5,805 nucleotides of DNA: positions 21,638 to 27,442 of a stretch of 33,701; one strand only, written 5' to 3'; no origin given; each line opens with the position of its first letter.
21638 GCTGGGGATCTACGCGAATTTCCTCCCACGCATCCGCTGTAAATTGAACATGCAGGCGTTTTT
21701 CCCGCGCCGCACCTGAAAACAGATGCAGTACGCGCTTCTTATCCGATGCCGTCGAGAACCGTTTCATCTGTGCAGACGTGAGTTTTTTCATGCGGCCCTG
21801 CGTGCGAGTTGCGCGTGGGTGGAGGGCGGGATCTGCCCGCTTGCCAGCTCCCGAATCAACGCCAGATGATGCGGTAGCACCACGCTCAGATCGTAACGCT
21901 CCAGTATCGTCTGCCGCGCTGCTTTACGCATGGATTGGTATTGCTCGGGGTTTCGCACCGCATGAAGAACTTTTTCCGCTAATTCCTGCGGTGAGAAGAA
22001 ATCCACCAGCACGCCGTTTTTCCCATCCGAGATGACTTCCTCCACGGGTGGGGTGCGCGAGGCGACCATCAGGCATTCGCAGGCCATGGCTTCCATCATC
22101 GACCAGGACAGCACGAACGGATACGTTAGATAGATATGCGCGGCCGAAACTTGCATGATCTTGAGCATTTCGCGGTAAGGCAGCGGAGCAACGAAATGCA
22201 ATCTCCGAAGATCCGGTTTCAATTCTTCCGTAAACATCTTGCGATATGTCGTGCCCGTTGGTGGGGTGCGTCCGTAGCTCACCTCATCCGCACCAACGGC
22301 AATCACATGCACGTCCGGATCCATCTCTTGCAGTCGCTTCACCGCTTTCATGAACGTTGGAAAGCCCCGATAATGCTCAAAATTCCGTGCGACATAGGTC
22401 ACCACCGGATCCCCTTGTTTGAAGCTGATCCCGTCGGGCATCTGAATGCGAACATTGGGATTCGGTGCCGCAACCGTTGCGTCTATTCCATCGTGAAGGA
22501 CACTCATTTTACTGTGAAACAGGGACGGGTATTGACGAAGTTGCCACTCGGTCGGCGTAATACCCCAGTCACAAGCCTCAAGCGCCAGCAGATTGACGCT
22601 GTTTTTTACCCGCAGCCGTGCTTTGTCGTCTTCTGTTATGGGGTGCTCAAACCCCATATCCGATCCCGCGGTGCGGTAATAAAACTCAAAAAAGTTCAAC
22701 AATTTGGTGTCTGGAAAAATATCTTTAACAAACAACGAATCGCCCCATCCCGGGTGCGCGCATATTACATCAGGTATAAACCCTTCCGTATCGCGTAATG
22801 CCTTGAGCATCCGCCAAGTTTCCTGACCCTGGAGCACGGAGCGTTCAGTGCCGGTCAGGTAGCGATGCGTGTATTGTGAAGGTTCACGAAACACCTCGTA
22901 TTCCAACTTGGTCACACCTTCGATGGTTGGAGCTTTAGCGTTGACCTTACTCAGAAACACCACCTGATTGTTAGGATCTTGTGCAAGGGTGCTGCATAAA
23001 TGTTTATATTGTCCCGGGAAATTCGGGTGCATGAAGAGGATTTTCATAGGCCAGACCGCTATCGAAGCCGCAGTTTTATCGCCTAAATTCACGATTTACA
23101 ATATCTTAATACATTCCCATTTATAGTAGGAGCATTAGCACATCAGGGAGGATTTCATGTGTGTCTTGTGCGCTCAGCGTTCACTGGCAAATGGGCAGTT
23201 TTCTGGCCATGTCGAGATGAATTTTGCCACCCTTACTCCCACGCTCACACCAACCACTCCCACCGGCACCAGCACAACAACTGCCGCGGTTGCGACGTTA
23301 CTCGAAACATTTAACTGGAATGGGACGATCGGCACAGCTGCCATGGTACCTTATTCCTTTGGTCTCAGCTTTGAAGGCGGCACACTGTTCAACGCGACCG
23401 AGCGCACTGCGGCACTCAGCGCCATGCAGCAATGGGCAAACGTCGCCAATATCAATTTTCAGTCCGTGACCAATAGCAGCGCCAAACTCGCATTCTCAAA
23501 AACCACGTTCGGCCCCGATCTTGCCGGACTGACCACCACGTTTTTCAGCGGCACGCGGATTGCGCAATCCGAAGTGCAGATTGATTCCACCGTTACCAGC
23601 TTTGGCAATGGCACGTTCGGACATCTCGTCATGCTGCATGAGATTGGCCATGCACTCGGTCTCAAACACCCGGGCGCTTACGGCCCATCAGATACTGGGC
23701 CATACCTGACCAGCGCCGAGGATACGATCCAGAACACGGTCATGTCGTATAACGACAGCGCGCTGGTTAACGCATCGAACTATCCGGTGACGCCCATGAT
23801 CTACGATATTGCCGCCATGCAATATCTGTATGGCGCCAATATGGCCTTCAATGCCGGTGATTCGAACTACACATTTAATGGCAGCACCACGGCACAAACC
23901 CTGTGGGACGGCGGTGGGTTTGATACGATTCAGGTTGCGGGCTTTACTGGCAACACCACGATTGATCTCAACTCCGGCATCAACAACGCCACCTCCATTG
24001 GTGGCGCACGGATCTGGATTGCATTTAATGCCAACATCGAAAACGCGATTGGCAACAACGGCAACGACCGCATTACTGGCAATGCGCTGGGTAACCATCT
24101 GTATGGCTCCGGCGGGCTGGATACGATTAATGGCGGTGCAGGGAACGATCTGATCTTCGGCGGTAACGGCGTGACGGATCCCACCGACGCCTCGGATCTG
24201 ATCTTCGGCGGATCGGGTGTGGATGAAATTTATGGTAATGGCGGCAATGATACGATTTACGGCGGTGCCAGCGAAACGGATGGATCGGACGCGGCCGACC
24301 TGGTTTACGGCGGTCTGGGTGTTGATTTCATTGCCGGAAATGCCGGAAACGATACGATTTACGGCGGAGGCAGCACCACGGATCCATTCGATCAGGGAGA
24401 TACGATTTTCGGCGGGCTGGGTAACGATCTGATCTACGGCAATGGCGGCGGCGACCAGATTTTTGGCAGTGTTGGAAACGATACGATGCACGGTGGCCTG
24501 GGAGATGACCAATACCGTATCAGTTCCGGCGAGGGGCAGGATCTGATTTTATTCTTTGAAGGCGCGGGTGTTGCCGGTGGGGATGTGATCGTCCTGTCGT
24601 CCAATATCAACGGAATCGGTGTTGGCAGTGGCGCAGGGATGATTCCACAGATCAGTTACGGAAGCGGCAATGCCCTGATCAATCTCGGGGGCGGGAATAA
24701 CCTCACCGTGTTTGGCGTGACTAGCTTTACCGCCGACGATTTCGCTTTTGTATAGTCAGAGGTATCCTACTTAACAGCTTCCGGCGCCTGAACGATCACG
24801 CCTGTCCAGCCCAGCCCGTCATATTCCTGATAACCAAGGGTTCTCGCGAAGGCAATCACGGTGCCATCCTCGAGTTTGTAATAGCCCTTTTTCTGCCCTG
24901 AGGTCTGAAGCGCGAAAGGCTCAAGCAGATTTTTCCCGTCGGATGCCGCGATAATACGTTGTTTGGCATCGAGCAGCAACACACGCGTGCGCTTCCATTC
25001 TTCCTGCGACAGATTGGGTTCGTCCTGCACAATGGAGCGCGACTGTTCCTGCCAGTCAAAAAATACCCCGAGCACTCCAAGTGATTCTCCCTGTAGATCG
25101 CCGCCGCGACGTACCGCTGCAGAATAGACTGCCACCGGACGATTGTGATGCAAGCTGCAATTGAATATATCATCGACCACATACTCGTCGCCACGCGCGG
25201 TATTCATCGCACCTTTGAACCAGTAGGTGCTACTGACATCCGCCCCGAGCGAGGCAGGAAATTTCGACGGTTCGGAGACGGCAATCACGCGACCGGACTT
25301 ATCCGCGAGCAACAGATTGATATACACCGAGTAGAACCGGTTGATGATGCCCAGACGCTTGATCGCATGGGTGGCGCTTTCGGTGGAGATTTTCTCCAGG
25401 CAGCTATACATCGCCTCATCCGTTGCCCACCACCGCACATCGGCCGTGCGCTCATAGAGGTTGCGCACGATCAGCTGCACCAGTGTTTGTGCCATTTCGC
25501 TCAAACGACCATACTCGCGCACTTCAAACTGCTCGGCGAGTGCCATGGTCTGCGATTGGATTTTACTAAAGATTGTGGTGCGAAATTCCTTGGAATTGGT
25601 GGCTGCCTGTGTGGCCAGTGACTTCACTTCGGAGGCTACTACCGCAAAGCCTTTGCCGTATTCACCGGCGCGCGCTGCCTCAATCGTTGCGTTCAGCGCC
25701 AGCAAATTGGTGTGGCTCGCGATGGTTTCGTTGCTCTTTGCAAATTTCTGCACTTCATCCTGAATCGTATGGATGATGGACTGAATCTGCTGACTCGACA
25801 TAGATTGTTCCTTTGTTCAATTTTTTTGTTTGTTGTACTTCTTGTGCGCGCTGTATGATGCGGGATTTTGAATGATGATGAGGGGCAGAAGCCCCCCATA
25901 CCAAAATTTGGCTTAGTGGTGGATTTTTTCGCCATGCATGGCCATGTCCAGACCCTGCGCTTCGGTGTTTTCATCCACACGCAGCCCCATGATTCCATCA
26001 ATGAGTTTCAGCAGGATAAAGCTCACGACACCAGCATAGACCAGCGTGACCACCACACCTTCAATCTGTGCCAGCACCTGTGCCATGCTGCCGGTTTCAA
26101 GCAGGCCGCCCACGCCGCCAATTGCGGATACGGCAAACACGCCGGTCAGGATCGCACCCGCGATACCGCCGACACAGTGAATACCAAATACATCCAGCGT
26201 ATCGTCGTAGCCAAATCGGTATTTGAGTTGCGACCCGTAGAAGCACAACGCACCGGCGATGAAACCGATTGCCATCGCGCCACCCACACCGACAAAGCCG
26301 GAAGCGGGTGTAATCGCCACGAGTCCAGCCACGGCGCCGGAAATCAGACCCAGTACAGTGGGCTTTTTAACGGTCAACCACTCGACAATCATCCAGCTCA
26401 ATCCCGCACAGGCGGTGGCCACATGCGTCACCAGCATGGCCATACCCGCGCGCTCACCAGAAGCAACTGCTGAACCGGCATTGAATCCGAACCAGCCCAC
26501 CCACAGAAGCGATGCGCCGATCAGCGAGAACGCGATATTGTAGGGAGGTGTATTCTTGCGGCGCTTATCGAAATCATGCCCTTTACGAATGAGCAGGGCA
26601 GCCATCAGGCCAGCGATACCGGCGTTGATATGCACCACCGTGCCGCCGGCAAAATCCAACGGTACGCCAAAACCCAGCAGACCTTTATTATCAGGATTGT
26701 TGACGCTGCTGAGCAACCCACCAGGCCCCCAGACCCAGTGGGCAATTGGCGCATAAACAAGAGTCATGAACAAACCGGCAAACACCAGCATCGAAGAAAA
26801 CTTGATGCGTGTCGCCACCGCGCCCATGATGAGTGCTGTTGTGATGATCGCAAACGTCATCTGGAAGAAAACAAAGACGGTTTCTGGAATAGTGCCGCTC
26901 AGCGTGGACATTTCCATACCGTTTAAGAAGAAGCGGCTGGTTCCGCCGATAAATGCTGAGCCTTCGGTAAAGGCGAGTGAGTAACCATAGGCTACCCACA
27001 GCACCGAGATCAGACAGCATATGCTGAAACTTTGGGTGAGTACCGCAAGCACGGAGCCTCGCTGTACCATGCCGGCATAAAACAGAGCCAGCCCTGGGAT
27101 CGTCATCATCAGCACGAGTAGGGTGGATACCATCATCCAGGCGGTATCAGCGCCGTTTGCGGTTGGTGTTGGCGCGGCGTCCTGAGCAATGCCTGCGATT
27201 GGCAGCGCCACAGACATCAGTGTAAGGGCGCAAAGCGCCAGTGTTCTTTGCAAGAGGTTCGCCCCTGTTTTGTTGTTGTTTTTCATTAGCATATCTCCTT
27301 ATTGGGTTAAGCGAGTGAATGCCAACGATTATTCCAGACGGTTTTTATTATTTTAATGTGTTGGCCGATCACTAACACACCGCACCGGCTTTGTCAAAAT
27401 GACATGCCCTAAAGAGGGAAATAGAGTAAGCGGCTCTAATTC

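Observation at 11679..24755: Compact RsaA-like surface-layer island: glycan ABC exporter, methyltransferases, GT4, RTX surface protein, dedicated T1SS and serralysin-type protease in one 13-kb block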

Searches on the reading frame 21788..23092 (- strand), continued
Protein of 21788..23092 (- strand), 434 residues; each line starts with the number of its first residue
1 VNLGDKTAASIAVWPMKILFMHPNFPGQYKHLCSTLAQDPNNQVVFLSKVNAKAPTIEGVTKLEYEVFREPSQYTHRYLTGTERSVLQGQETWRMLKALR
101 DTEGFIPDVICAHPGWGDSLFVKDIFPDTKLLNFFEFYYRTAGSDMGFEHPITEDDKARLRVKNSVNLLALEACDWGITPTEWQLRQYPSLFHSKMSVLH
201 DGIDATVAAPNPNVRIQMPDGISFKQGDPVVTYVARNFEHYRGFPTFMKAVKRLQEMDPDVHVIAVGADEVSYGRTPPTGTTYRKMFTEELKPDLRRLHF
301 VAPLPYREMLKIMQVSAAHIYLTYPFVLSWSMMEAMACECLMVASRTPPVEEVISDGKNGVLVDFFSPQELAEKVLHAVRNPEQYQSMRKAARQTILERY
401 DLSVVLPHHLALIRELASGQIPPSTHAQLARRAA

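Call 100: search_protein_families(library=pfam, proteins=[L174:736-1380:-, L174:1577-3088:-, L174:2892-3824:-, L174:10420-11904:+], max_evalue=0.001)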
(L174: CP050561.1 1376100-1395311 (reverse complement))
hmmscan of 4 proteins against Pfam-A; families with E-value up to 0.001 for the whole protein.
L174:736-1380:- (214 aa): 6 families
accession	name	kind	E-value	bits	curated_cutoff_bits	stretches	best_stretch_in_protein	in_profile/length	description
PF13649.12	Methyltransf_25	-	2.2e-15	57.5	27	1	7-120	1-97/97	Methyltransferase domain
PF08241.18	Methyltransf_11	-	8.5e-15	55.6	21.2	1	8-123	1-94/95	Methyltransferase domain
PF13489.12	Methyltransf_23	-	1.6e-12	47.9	27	1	4-134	23-124/164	Methyltransferase domain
PF13847.12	Methyltransf_31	-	1.6e-11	44.5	27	1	4-128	4-113/145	Methyltransferase domain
PF08242.18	Methyltransf_12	-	3.3e-10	41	30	1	8-122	1-98/98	Methyltransferase domain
PF01209.24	Ubie_methyltran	-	3.5e-05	23.7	20.1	1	5-126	49-153/233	ubiE/COQ5 methyltransferase family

L174:1577-3088:- (503 aa): 3 families
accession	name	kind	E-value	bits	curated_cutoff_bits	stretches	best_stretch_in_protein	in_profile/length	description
PF00535.33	Glycos_transf_2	-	1.6e-13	51.4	23.3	1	221-401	1-164/168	Glycosyl transferase family 2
PF13641.12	Glyco_tranf_2_3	-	2.7e-07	31.3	27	1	220-448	3-217/230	Glycosyltransferase like family 2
PF13712.12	Glyco_tranf_2_5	-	2e-05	24.9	27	1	259-433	9-178/210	Glycosyltransferase like family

L174:2892-3824:- (310 aa): 0 families

L174:10420-11904:+ (494 aa): 1 family
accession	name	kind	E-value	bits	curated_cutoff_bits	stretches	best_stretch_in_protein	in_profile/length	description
PF19717.4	DUF6212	-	1.9e-126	422.6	26.4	1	66-464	1-395/395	Family of unknown function (DUF6212)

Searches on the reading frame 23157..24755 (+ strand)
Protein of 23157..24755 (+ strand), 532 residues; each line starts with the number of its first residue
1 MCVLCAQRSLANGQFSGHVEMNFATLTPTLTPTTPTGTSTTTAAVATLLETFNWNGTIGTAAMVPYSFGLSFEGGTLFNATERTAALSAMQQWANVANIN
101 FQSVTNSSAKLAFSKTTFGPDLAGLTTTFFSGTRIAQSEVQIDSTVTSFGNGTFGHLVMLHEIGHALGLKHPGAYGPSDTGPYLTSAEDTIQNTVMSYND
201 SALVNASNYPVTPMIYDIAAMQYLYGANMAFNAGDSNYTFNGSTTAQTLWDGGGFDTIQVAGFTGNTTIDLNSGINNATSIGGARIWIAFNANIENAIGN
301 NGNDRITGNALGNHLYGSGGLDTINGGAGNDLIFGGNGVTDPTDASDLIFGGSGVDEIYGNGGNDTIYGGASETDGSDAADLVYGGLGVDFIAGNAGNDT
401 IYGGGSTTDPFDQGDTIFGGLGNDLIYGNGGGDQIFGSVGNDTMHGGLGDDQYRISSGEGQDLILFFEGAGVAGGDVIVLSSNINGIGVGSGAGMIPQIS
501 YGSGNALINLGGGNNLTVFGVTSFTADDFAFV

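Call 3: search_protein_families(library=pfam, proteins=[window:23157-24755:+], max_evalue=0.01)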
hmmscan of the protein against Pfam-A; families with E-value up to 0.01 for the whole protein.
window:23157-24755:+ (532 aa): 6 families
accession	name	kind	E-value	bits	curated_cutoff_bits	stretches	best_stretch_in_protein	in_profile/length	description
PF00353.25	HemolysinCabind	-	6.5e-23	80.8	23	6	344-371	4-31/36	RTX calcium-binding nonapeptide repeat (4 copies)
PF00413.30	Peptidase_M10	-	2.2e-05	24.8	24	1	77-172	18-125/159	Matrixin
PF01400.30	Astacin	-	4.9e-05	23.5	22.5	1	77-239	14-156/189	Astacin (Peptidase family M12A)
PF13583.11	Reprolysin_4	-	0.00013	22.1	22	1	155-201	135-178/203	Metallo-peptidase family M12B Reprolysin-like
PF13688.12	Reprolysin_5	-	0.004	17.8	27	1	155-201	141-189/196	Metallo-peptidase family M12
PF08548.17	Peptidase_M10_C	-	0.0051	17.1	20.7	0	238-347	23-115/193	Peptidase M10 serralysin C terminal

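Call 9: search_protein_families(library=ncbifam, proteins=[window:23157-24755:+], max_evalue=0.01)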
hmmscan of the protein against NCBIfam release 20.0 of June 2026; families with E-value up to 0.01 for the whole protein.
window:23157-24755:+ (532 aa): 9 families
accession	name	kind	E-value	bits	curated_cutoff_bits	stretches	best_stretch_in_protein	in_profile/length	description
NF035945.1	Zn_serralysin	subfamily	1e-48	166.7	500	2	73-338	72-363/462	serralysin family metalloprotease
NF053766.1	ZapA_metallo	exception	2e-43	149.1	940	1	51-338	51-374/483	ZapA family metalloprotease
NF051884.1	ProteaseSapA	equivalog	9.5e-31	107.1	1200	1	67-337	59-365/644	protease SapA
NF033943.0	RTX_toxin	subfamily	8.6e-16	57.3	1000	1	346-465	687-811/930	RTX family hemolysin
NF046115.1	Ca_rpt_SMc04171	equivalog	9.4e-08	31.6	625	1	257-332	414-488/574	SMc04171 family calcium-binding repeat protein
NF052454.1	BtaGlycanEglC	equivalog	7.7e-06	25.1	700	2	222-339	13-136/459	endo-1,3-1,4-beta-glycanase EglC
NF033203.1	entero_EhxA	exception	1.4e-05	23.4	2000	1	299-404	725-825/997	enterohemolysin EhxA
NF050046.1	PueAB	exception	8.1e-05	21.2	670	1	376-403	374-401/616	polyurethane esterase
NF045530.1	LegP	equivalog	0.00054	19.6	300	1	81-193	74-175/244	Dot/Icm T4SS effector Zinc-dependent metalloprotease LegP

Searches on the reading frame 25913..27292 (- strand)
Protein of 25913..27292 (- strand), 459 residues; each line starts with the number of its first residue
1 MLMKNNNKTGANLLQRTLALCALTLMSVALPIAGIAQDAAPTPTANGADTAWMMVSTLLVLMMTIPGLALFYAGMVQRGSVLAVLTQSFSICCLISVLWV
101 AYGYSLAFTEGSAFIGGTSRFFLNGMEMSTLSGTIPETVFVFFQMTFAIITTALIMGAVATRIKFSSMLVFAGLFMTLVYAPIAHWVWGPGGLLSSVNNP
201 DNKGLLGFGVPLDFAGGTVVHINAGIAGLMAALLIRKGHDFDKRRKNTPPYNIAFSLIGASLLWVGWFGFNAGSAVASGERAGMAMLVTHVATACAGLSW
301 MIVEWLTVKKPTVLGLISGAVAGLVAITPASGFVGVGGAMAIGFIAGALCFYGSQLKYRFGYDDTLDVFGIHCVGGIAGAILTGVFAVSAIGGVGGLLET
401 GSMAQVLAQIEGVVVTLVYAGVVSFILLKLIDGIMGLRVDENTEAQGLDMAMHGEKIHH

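Call 4: search_protein_families(library=pfam, proteins=[window:25913-27292:-], max_evalue=0.01)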
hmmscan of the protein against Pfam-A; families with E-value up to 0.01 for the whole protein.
window:25913-27292:- (459 aa): 1 family
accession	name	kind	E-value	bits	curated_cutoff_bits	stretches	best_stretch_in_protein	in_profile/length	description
PF00909.26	Ammonium_transp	-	1.1e-116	390.3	23.2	1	51-456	1-397/399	Ammonium Transporter Family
